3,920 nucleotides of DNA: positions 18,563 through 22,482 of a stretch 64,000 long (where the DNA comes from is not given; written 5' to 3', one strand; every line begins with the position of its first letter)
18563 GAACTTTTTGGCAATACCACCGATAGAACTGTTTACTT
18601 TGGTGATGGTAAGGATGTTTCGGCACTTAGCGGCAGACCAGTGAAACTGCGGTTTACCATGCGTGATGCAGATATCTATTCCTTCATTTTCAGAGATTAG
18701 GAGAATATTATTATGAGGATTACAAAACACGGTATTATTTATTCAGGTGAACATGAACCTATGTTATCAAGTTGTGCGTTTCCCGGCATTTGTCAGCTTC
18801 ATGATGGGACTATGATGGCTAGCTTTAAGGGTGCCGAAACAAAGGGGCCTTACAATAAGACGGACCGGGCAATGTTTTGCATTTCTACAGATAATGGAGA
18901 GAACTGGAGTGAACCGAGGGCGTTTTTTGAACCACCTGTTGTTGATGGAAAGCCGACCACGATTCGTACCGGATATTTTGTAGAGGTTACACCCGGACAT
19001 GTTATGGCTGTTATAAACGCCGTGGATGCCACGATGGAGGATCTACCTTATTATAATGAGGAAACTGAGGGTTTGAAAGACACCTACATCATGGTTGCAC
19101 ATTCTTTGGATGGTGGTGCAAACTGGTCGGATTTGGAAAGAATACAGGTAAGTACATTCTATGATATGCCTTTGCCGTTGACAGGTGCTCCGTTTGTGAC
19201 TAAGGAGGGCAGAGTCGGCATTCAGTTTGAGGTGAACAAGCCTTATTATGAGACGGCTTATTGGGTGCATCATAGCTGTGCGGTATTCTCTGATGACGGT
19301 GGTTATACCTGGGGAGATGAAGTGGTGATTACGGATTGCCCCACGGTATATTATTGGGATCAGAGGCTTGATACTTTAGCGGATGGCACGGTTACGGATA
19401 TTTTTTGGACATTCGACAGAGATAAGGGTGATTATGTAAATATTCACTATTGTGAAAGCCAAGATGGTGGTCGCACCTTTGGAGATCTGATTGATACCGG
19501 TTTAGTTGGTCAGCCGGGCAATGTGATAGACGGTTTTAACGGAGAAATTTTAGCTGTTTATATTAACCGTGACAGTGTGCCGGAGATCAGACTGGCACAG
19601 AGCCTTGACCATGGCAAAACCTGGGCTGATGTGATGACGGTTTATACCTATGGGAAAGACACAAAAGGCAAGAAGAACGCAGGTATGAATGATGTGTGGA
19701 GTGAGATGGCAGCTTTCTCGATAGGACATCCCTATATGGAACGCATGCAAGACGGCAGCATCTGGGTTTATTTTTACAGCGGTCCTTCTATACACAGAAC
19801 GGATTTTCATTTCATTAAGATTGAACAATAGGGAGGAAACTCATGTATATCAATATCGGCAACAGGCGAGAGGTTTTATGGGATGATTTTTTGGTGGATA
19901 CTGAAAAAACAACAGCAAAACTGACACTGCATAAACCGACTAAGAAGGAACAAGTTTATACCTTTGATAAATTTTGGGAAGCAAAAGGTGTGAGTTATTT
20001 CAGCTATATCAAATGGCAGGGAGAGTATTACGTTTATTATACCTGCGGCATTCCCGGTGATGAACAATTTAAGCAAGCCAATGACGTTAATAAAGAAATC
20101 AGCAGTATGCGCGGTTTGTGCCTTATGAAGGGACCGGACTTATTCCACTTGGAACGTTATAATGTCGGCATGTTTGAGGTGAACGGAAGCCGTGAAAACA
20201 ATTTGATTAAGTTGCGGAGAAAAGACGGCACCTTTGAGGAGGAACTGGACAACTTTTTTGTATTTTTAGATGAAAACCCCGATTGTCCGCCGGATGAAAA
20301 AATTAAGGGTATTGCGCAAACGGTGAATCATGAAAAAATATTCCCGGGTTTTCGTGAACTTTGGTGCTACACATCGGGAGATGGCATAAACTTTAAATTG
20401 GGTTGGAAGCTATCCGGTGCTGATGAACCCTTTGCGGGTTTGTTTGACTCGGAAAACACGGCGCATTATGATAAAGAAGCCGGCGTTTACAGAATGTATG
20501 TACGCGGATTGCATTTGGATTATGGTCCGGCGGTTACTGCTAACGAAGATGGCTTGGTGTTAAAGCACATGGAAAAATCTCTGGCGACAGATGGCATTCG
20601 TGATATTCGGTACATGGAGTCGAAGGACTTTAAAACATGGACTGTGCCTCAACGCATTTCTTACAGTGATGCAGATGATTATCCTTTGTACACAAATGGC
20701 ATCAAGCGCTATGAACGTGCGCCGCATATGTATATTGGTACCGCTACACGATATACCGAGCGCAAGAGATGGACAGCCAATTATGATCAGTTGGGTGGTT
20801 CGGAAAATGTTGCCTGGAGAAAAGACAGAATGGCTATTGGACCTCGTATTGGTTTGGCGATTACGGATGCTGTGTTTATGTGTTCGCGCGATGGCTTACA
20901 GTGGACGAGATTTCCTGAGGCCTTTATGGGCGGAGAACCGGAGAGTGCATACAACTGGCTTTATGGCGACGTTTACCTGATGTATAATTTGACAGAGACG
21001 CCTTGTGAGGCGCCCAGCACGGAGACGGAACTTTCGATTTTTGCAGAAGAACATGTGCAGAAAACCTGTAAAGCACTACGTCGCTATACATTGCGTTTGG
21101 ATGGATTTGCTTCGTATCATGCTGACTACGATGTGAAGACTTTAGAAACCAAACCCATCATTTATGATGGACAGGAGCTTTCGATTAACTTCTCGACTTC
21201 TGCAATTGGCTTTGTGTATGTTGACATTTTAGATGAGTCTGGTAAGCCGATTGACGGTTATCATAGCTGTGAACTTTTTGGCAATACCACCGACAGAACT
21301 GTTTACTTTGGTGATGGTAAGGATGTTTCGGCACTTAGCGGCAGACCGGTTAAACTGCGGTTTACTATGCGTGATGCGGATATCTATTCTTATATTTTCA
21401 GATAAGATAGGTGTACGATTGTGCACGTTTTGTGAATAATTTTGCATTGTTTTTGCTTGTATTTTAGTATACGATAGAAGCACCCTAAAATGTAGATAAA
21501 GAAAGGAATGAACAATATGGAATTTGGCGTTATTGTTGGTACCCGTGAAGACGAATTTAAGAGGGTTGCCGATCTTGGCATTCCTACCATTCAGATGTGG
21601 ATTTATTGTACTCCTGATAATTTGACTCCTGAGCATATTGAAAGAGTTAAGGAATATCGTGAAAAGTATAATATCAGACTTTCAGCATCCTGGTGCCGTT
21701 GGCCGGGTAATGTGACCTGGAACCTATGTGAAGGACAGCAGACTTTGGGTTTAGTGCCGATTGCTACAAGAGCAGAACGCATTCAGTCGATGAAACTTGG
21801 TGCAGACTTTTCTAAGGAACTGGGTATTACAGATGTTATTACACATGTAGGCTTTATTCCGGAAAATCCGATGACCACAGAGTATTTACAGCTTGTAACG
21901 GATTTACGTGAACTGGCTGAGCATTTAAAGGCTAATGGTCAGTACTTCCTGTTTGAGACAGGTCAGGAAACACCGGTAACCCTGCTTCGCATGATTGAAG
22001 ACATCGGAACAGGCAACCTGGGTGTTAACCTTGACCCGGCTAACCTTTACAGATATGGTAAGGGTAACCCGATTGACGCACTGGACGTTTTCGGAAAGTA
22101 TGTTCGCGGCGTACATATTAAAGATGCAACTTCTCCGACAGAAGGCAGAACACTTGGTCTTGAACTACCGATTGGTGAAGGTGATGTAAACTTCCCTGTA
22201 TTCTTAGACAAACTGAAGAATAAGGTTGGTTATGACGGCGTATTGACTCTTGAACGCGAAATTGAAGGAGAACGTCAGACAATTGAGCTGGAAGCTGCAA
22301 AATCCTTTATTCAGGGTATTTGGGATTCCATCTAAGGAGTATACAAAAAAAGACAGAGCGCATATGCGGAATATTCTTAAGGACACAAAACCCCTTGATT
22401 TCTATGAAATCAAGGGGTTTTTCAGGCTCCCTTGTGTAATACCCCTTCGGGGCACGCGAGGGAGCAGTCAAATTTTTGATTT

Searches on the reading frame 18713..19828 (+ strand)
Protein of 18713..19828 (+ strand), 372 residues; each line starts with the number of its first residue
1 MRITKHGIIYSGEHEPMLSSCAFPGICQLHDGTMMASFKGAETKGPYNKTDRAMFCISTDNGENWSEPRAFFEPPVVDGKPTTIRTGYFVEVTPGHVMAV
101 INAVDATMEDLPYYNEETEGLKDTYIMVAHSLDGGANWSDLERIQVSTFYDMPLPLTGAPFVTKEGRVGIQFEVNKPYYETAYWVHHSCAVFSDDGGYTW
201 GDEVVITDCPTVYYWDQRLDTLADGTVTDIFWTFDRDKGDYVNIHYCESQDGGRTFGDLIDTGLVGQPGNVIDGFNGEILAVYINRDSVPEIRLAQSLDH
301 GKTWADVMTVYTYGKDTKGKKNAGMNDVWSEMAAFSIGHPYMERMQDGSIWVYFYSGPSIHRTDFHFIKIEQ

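Call 11: search_protein_families(library=pfam, proteins=[window:18713-19828:+], max_evalue=0.001)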
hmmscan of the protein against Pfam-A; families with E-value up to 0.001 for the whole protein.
window:18713-19828:+ (372 aa): 2 families
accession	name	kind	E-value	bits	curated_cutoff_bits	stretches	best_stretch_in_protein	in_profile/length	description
PF13088.12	BNR_2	-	2.1e-14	54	31.4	1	114-348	70-273/277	BNR repeat-like domain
PF02012.26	BNR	-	3.8e-08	32.6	27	0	57-66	2-11/12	BNR/Asp-box repeat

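Call 47: search_protein_families(library=ncbifam, proteins=[window:18713-19828:+], max_evalue=0.01)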
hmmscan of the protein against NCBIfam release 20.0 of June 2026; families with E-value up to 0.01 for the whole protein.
window:18713-19828:+ (372 aa): 0 families

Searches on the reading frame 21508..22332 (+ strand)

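Call 11: search_protein_families(library=pfam, proteins=[window:21508-22332:+], max_evalue=0.001)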
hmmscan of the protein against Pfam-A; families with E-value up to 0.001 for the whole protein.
window:21508-22332:+ (275 aa): 1 family
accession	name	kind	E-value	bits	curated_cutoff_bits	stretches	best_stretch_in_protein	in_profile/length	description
PF01261.30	AP_endonuc_2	-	9.1e-32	111.1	31.1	1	17-258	1-237/249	Xylose isomerase-like TIM barrel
